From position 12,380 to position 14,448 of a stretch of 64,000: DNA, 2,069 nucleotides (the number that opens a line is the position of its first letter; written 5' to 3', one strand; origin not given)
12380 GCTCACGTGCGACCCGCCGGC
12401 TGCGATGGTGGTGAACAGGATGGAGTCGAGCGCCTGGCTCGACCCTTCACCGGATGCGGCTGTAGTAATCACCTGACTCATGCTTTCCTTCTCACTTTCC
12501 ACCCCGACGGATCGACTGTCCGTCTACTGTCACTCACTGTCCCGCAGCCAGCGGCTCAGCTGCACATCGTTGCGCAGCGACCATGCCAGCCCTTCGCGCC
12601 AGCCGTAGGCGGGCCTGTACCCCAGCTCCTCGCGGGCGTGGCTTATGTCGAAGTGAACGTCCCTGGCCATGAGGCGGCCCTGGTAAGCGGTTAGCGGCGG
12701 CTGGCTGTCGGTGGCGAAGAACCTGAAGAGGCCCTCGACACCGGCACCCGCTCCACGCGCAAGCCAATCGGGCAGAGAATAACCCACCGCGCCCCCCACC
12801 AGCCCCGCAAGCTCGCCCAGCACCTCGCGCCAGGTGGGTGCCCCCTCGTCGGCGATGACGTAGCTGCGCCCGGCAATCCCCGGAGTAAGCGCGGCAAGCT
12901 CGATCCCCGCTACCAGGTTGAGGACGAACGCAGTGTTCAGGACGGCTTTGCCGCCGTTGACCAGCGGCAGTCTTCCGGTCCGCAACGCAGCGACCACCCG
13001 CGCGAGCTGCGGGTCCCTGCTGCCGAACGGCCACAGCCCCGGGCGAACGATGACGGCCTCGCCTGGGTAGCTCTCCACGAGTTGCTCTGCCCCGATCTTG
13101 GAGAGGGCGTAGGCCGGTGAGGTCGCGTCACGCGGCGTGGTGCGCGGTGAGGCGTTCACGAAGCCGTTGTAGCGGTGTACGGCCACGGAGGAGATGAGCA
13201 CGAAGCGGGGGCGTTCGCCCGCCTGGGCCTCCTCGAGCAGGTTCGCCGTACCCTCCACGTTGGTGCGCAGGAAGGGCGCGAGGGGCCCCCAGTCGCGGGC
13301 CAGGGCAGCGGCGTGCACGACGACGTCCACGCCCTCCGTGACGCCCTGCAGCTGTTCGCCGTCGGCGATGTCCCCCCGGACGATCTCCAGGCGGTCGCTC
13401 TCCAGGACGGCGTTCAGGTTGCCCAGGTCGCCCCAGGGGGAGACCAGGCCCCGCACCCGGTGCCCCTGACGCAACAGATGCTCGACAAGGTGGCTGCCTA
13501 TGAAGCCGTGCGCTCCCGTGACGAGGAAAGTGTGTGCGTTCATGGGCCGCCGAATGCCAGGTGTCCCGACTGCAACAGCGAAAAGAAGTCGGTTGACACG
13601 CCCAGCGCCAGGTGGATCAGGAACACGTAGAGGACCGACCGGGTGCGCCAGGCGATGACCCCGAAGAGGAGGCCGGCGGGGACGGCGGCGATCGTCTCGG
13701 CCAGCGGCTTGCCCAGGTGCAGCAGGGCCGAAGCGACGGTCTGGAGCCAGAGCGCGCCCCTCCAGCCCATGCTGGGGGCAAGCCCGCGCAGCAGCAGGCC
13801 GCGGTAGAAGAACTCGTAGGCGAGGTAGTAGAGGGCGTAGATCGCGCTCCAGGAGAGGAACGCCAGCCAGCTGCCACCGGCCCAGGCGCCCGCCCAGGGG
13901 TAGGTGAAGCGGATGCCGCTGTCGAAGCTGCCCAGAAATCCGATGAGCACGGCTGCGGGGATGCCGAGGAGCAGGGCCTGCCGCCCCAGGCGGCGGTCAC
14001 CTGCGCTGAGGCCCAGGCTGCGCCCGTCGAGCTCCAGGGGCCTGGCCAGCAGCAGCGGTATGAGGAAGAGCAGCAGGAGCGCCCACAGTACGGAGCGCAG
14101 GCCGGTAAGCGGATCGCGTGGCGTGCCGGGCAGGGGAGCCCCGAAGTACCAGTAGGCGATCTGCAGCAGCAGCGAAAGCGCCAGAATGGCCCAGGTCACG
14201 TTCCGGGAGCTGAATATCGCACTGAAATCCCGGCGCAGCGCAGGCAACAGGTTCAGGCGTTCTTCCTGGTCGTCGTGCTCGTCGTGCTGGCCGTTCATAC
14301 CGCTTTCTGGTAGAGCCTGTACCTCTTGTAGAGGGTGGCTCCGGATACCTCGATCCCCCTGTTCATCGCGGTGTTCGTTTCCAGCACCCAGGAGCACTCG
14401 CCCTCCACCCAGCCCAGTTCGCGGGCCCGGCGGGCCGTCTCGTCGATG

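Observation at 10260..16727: Six-gene operon combining a serine-palmitoyltransferase-like enzyme, a GNAT-like acyltransferase, an SDR reductase, a lipid glycosyltransferase and a flippase-like protein: candidate (glyco)sphingolipid or aminolipid pathway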

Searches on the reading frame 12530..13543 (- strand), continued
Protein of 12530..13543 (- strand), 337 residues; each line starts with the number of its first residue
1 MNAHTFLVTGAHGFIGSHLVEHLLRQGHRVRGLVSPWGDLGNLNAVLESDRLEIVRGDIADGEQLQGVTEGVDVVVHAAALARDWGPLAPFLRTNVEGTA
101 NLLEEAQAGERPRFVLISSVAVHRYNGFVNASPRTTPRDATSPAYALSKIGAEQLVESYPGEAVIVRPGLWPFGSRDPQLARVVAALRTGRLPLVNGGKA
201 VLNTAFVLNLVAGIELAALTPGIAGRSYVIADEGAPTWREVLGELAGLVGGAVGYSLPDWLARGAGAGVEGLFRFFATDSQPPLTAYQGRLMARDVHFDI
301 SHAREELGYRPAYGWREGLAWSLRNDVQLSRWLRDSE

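Call 53: find_encoding_contigs(protein=P0343, flank=10000, max_places=1)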
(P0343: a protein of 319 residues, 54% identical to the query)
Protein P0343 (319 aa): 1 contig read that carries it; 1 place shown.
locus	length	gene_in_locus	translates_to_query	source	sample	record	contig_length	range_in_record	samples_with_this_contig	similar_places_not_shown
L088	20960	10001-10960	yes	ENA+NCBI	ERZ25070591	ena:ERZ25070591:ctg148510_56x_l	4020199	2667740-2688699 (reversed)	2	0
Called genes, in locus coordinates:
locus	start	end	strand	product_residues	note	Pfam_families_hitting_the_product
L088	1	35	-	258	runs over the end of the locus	PF00106:adh_short, PF08659:KR, PF23441:SDR, PF13561:adh_short_C2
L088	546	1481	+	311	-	PF01156:IU_nuc_hydro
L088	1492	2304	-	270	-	PF02517:Rce1-like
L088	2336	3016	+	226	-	PF00005:ABC_tran, PF13304:AAA_21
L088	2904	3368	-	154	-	-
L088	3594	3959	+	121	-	PF13384:HTH_23 (weak), PF13551:HTH_29 (weak), PF13565:HTH_32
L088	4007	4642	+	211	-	PF13358:DDE_3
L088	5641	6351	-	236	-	PF13507:GATase_5, PF07685:GATase_3, PF01965:DJ-1_PfpI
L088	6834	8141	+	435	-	PF00155:Aminotran_1_2, PF01212:Beta_elim_lyase (weak)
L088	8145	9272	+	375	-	-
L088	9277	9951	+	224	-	PF02517:Rce1-like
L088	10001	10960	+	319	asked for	PF01073:3Beta_HSD, PF01370:Epimerase, PF02719:Polysacc_synt_2, PF04321:RmlD_sub_bind, PF05368:NmrA (weak), PF07993:NAD_binding_4, PF13460:NAD_binding_10, PF16363:GDP_Man_Dehyd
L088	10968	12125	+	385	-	PF06925:MGDG_synth (weak), PF13439:Glyco_transf_4 (faint), PF04101:Glyco_tran_28_C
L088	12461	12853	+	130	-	PF01710:HTH_Tnp_IS630, PF02796:HTH_7 (faint), PF13551:HTH_29 (weak), PF13565:HTH_32 (weak)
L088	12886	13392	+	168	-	PF13358:DDE_3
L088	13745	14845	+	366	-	PF13450:NAD_binding_8, PF03275:GLF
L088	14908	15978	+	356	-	PF03706:LPG_synthase_TM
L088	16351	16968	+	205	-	PF13358:DDE_3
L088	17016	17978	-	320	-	PF00535:Glycos_transf_2, PF13641:Glyco_tranf_2_3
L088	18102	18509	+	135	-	PF18950:DUF5694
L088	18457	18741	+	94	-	-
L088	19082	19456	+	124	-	-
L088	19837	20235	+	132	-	PF01609:DDE_Tnp_1, PF13612:DDE_Tnp_1_3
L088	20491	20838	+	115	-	PF13612:DDE_Tnp_1_3, PF01609:DDE_Tnp_1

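Call 54: find_encoding_contigs(protein=P0278, flank=10000, max_places=1)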
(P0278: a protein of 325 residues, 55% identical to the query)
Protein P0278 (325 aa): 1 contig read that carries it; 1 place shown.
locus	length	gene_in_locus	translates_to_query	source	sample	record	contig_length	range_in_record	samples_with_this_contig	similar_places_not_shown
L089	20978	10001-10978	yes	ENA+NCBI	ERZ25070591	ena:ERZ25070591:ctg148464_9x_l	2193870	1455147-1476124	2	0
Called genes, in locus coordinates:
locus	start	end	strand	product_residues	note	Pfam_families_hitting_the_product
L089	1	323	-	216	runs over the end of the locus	-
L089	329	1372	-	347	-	PF03235:GmrSD_N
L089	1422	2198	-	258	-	PF00106:adh_short, PF08659:KR, PF13561:adh_short_C2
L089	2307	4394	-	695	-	PF00378:ECH_1, PF16113:ECH_2, PF02737:3HCDH_N, PF00725:3HCDH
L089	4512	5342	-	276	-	PF05116:S6PP (faint), PF08282:Hydrolase_3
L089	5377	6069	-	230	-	PF13507:GATase_5, PF00117:GATase, PF01965:DJ-1_PfpI, PF07685:GATase_3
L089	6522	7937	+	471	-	PF00155:Aminotran_1_2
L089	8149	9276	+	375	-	PF00583:Acetyltransf_1 (faint)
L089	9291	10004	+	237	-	PF02517:Rce1-like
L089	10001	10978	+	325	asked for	PF01073:3Beta_HSD, PF01370:Epimerase, PF02719:Polysacc_synt_2, PF04321:RmlD_sub_bind, PF05368:NmrA, PF13460:NAD_binding_10, PF16363:GDP_Man_Dehyd, PF07993:NAD_binding_4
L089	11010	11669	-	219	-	-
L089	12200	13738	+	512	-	PF05697:Trigger_N, PF05698:Trigger_C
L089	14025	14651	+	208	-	PF00574:CLP_protease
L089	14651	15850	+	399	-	PF06689:zf-C4_ClpX, PF00493:MCM (weak), PF05496:RuvB_N (weak), PF07724:AAA_2, PF07728:AAA_5 (weak), PF13401:AAA_22 (faint), PF00004:AAA, PF10431:ClpB_D2-small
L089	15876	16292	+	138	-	-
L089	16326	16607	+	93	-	-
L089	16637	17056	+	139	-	PF00293:NUDIX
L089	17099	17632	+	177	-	PF00719:Pyrophosphatase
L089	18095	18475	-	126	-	PF07736:CM_1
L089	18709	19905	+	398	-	PF02771:Acyl-CoA_dh_N, PF02770:Acyl-CoA_dh_M, PF00441:Acyl-CoA_dh_1, PF08028:Acyl-CoA_dh_2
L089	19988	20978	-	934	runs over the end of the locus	PF13625:Helicase_C_3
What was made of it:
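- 12530..13543 (-): Extended SDR (337 aa), OleD/HpnA-like; proposed 3-keto reductase replacing CerR. Present with AOS-bCerS-CPBP and without any GT in L089 (call 54).
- L089 has AOS-bCerS-CPBP-SDR and no GT (call 54). L089 has the four-gene core with no GT, flippase or ABC nearby (call 54). L089 has the SDR with AOS-bCerS-CPBP and no GT (call 54).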

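Call 58: search_solved_structures(query=window:12530-13543:-, max_evalue=1e-8)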
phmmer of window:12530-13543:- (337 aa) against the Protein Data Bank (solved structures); distinct sequences matched with E-value up to 1e-8: 21.
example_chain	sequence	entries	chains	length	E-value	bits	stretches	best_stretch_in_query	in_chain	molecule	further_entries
3wj7_A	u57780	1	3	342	4.1e-22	82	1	6-313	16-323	Putative oxidoreductase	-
6wjb_A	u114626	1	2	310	4.2e-17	65.5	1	1-176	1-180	NAD-dependent epimerase/dehydratase family protein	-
6wj9_A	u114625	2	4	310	3.3e-16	62.6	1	1-176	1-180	NAD-dependent epimerase/dehydratase family protein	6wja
8rdg_A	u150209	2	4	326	7.8e-14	54.8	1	6-160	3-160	SDR family NAD(P)-dependent oxidoreductase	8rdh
8rdi_A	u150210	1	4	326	2.3e-13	53.2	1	6-160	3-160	SDR family NAD(P)-dependent oxidoreductase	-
8shh_A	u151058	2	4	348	2.7e-13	53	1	7-252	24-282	dTDP-glucose 4,6-dehydratase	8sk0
6bi4_A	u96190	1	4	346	4.5e-13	52.3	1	2-250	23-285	dTDP-glucose 4,6-dehydratase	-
6jkg_A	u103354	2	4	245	9.5e-13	51.2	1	7-218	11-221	Sterol-4-alpha-carboxylate 3-dehydrogenase, decarboxylating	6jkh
1r6d_A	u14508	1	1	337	1.1e-12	51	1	6-250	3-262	TDP-glucose-4,6-dehydratase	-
1r66_A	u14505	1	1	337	1.3e-12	50.8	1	6-250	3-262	TDP-glucose-4,6-dehydratase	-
1kep_A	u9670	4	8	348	1.8e-12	50.3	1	6-123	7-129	dTDP-D-glucose 4,6-dehydratase | DTDP-GLUCOSE 4,6-DEHYDRATASE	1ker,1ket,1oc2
2hun_A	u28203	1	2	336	4.1e-12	49.1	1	3-241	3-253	336aa long hypothetical dTDP-glucose 4,6-dehydratase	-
6kv9_A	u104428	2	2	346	2.7e-11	46.4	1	6-165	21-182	MoeE5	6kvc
10ke_A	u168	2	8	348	2.8e-10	43.1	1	5-256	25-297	Capsular polysaccharide biosynthesis protein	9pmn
6zl6_A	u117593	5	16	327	5.4e-10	42.1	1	6-159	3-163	Epimerase domain-containing protein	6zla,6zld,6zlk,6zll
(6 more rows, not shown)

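Call 75: predict_structure(alignment_id=A2)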
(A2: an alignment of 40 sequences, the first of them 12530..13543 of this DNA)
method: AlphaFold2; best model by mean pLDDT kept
length: 337 residues; sequences in the alignment: 40
mean_pLDDT: 93.5   pTM: 0.92
mean pLDDT of the five models: 93.5, 93.3, 91.6, 91.1, 90.5
residues with pLDDT >= 90: 264; 70-90: 72; 50-70: 1; < 50: 0
segments of 3 or more residues with pLDDT < 50: none
pLDDT, mean of each block of 10 residues (from residue 1): 94 98 98 97 97 98 97 96 85 97 96 96 86 87 88 97 97 95 93 94 98 98 97 97 97 92 84 79 83 93 98 98 94 83
secondary structure, 60 per line:
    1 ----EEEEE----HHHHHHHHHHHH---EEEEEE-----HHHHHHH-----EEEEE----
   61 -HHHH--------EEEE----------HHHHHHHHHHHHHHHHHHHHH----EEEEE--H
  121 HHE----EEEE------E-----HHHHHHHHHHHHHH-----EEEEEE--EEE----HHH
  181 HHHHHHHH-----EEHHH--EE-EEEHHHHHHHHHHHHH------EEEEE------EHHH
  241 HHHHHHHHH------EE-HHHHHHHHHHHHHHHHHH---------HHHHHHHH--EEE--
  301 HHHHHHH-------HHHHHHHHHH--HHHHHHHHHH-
elements in order: E5-9 H14-25 E29-34 H40-46 E52-56 H62-65 E74-77 H88-108 E113-117 E128-131 H144-157 E163-168 E171-173 H178-188 E204-206 H207-219 E226-230 H238-249 H259-276 H286-293 E296-298 H301-307 H315-324 H327-336

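Call 77: fold_search(model_id=the predicted structure, library=pdb)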
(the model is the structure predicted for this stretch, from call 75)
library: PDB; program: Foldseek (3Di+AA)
matches with E <= 10: 1997; with E <= 0.001: 1725
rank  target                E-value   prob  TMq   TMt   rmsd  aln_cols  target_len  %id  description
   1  3wj7_A                7.0e-23  1.00  0.78  0.80   4.8       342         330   28  Crystal structure of gox2253 (released 2014-06-04)
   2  9pmn_C                1.3e-21  1.00  0.76  0.76   4.2       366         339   26  Crystal structure of Capsular polysaccharide biosynthesis protein from Bordetella pertussis in complex with NAD and ur (released 2025-08-06)
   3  6bi4_A                1.9e-21  1.00  0.75  0.81   3.7       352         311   23  2.9 Angstrom Resolution Crystal Structure of dTDP-Glucose 4,6-dehydratase (rfbB) from Bacillus anthracis str. Ames in  (released 2017-11-08)
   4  3lu1_A                3.1e-21  1.00  0.74  0.75   4.2       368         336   22  Crystal Structure Analysis of WbgU: a UDP-GalNAc 4-epimerase (released 2010-07-21)
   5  6bi4_B                4.4e-21  1.00  0.75  0.82   4.0       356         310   23  2.9 Angstrom Resolution Crystal Structure of dTDP-Glucose 4,6-dehydratase (rfbB) from Bacillus anthracis str. Ames in  (released 2017-11-08)
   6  1sb9                  5.0e-21  1.00  0.78  0.77   3.7       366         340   22  Crystal structure of Pseudomonas aeruginosa UDP-N-acetylglucosamine 4-epimerase complexed with UDP-glucose (released 2004-05-25)
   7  9pmn_A                5.0e-21  1.00  0.77  0.77   4.2       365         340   25  Crystal structure of Capsular polysaccharide biosynthesis protein from Bordetella pertussis in complex with NAD and ur (released 2025-08-06)
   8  1sb8                  5.3e-21  1.00  0.78  0.77   4.2       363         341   23  Crystal structure of Pseudomonas aeruginosa UDP-N-acetylglucosamine 4-epimerase complexed with UDP-N-acetylgalactosamine (released 2004-05-25)
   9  8du1_D                6.7e-21  1.00  0.75  0.71   4.4       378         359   21  Crystal Structure of NAD bound dTDP-glucose 4,6-dehydratase from Elizabethkingia anophelis (released 2022-08-10)
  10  7yst_A                1.0e-20  1.00  0.75  0.81   3.5       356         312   24  Crystal Structure of UDP-glucose 4-epimerase (Rv3634c) in complex with both UDP-glucose and UDP-galactose in chain B f (released 2023-08-16)
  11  7ys8_B                1.3e-20  1.00  0.75  0.81   3.5       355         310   22  Crystal Structure of UDP-glucose 4-epimerase (Rv3634c) from Mycobacterium tuberculosis (released 2023-08-16)
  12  8shh_A                1.4e-20  1.00  0.77  0.80   4.5       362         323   25  Crystal structure of EvdS6 decarboxylase in ligand free state (released 2023-08-09)
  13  6zlk_A                1.4e-20  1.00  0.74  0.78   4.0       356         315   22  Equilibrium Structure of UDP-Glucuronic acid 4-epimerase from Bacillus cereus in complex with UDP-Glucuronic acid/UDP- (released 2020-07-29)
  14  8du1_B                1.4e-20  1.00  0.73  0.69   8.3       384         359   21  Crystal Structure of NAD bound dTDP-glucose 4,6-dehydratase from Elizabethkingia anophelis (released 2022-08-10)
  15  8du1_A                2.5e-20  1.00  0.74  0.70   7.9       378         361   20  Crystal Structure of NAD bound dTDP-glucose 4,6-dehydratase from Elizabethkingia anophelis (released 2022-08-10)
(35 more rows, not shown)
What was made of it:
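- Its fold is equally close to nucleotide-sugar epimerases and dehydratases (call 77). The structural neighbours are almost all nucleotide-sugar enzymes (call 77).
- Tried and rejected: It returns generic extended SDRs and cannot separate a lipid reductase from a sugar-nucleotide enzyme (call 77).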

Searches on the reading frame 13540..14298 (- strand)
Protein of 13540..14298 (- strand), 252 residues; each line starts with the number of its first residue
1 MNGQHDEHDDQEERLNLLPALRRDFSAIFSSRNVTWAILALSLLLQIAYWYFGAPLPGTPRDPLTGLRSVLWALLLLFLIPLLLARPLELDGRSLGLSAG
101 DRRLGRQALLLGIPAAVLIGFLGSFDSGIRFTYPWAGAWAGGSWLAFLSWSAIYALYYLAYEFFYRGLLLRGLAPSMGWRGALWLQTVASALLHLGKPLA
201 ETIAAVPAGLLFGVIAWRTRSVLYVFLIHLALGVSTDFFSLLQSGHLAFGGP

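Call 3: search_protein_families(library=pfam, proteins=[window:13540-14298:-])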
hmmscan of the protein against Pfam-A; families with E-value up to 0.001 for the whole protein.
window:13540-14298:- (252 aa): 1 family
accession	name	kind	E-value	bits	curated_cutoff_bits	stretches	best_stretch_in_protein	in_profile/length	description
PF02517.21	Rce1-like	-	2.7e-10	40.8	22.4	1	147-231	5-89/93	Type II CAAX prenyl endopeptidase Rce1-like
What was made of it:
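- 13540..14298 (-): CPBP/Rce1-like polytopic membrane protein (252 aa); role unknown. PF02517, 40.8 bits, above its cut-off (call 3).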

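Call 4: search_protein_families(library=ncbifam, proteins=[window:13540-14298:-])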
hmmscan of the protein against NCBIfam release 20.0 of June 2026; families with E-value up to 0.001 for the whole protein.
window:13540-14298:- (252 aa): 2 families
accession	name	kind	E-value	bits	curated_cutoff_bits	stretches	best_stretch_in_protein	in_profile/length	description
NF040590.1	CPBP_Pyro_MrtA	exception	2.6e-22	80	200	1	69-231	26-183/194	CPBP family archaeomyxosortase MrtA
NF041647.1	ABC_perm_CPBP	equivalog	2.1e-06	26.8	435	1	162-230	558-624/636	ABC transporter permease subunit/CPBP intramembrane protease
